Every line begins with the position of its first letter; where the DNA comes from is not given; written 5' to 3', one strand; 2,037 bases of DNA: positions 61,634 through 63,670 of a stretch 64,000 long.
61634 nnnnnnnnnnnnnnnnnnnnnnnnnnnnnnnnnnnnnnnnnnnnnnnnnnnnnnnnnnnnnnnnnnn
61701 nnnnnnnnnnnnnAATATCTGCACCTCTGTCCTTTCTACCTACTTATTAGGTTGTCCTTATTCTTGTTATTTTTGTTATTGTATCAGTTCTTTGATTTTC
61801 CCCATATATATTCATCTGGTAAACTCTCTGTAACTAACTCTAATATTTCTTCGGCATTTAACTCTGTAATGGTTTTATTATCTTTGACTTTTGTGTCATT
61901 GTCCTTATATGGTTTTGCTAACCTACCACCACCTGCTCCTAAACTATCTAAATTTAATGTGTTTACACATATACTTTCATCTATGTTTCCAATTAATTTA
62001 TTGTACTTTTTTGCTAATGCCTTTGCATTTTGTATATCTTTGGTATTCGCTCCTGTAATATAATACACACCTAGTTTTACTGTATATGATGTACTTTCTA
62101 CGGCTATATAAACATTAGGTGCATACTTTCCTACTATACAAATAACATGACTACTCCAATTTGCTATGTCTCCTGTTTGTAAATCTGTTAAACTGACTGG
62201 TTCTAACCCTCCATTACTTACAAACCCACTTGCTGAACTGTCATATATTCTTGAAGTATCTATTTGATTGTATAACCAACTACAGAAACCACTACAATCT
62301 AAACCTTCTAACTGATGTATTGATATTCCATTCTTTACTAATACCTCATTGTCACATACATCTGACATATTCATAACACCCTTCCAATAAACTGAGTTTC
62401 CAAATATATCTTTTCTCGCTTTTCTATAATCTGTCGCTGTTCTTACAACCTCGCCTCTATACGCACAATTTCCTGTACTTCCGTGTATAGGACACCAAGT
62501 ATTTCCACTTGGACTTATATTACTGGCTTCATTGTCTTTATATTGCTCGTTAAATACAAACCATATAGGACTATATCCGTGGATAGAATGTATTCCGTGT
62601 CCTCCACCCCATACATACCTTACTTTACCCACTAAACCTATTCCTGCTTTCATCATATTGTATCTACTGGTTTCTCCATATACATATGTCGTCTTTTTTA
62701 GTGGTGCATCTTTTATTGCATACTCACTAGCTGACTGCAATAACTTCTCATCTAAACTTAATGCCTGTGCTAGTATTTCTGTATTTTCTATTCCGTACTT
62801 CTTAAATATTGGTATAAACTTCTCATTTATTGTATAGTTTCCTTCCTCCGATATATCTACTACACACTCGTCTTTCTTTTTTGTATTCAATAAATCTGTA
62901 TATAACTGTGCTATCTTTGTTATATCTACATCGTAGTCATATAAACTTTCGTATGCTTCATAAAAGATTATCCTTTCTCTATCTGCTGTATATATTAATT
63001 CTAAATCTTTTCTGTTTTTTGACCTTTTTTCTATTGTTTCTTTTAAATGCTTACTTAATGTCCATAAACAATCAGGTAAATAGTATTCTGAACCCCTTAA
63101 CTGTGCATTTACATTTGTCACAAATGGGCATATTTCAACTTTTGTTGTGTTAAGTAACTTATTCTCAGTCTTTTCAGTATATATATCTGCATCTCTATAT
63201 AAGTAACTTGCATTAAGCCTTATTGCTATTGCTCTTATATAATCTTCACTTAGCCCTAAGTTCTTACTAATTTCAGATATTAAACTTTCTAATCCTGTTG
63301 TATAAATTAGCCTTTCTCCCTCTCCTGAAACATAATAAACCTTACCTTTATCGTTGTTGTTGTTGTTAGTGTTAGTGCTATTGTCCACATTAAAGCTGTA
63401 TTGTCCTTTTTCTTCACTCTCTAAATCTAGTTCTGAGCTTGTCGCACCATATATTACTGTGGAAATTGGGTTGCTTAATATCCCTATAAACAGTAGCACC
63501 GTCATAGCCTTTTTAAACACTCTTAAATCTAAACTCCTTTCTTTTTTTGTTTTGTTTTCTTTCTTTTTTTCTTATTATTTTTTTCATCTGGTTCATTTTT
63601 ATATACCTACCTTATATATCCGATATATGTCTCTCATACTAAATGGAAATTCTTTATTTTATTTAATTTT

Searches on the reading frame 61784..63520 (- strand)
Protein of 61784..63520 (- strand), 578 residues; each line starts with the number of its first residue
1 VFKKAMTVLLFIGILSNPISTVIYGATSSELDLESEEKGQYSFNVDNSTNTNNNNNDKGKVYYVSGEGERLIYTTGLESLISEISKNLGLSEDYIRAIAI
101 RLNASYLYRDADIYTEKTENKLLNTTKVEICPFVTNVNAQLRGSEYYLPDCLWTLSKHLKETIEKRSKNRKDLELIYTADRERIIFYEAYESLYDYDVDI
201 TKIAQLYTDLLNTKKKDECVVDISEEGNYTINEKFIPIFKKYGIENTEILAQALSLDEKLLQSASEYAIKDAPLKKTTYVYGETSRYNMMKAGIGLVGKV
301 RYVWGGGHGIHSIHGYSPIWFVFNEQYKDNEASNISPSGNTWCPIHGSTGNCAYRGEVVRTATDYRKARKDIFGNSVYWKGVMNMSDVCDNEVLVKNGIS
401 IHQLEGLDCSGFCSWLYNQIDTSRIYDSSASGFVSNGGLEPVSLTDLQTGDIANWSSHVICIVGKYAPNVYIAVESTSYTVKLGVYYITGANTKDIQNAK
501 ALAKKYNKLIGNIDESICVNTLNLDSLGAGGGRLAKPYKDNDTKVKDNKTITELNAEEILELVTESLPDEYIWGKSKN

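Call 20: search_protein_families(library=phrogs, proteins=[window:61784-63520:-], max_evalue=0.001)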
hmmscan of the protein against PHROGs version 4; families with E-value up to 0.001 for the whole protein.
window:61784-63520:- (578 aa): 0 families

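Call 33: search_protein_families(library=pfam, proteins=[window:61784-63520:-], max_evalue=0.001)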
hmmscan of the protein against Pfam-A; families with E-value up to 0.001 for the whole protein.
window:61784-63520:- (578 aa): 1 family
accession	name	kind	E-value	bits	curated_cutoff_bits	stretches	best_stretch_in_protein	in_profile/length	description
PF00877.26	NLPC_P60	-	0.00086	19.7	23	0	405-457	12-61/105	NlpC/P60 family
